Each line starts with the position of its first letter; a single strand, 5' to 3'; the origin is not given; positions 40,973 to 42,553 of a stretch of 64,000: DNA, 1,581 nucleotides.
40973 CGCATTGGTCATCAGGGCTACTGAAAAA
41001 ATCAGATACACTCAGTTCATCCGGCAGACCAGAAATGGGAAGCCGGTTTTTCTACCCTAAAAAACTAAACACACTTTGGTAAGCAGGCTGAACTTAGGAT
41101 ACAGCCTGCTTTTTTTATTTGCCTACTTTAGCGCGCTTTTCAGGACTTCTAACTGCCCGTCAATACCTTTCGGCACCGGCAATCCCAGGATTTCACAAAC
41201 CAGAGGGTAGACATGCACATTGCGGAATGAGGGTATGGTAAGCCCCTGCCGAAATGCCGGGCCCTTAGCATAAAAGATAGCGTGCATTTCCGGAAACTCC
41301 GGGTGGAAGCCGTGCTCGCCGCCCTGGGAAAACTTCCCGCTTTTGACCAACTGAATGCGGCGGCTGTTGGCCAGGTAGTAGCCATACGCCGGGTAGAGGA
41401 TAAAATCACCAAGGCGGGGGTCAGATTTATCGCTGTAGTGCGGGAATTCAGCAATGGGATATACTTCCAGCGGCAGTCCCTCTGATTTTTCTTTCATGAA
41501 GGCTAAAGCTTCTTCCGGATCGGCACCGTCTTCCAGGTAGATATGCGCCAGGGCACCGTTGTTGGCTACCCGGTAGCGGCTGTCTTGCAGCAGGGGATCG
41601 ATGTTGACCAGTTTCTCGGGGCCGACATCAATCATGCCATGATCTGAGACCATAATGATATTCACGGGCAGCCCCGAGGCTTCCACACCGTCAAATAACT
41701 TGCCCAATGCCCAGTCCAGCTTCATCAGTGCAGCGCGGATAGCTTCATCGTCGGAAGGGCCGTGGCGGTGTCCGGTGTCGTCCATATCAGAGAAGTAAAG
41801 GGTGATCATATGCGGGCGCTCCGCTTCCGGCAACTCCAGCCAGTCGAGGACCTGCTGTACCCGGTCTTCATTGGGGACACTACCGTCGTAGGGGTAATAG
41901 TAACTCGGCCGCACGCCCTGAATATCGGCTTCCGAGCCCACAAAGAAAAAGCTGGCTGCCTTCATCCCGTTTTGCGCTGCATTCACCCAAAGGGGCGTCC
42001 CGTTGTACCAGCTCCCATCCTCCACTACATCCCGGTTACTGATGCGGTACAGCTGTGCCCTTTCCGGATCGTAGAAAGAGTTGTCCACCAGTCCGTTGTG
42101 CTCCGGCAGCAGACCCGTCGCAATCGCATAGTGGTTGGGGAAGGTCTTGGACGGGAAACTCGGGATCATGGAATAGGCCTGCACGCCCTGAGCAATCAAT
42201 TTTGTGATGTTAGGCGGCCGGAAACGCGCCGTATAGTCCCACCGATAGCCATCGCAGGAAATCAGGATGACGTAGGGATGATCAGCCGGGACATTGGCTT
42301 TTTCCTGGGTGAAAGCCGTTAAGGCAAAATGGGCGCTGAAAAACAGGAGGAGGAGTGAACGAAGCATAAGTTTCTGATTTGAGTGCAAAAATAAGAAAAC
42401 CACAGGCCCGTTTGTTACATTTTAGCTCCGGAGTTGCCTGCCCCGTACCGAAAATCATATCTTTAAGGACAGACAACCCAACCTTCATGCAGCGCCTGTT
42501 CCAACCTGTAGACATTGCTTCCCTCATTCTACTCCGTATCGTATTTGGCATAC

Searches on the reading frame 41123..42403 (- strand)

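Call 68: search_protein_families(library=pfam, proteins=[window:41123-42403:-], max_evalue=0.001)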
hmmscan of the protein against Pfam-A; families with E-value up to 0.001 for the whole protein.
window:41123-42403:- (426 aa): 2 families
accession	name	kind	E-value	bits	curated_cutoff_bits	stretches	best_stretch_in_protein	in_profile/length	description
PF01663.27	Phosphodiest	-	9.5e-80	269.2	23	1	45-366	1-341/342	Type I phosphodiesterase / nucleotide pyrophosphatase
PF00884.28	Sulfatase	-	0.00085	19.2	25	0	43-256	1-242/301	Sulfatase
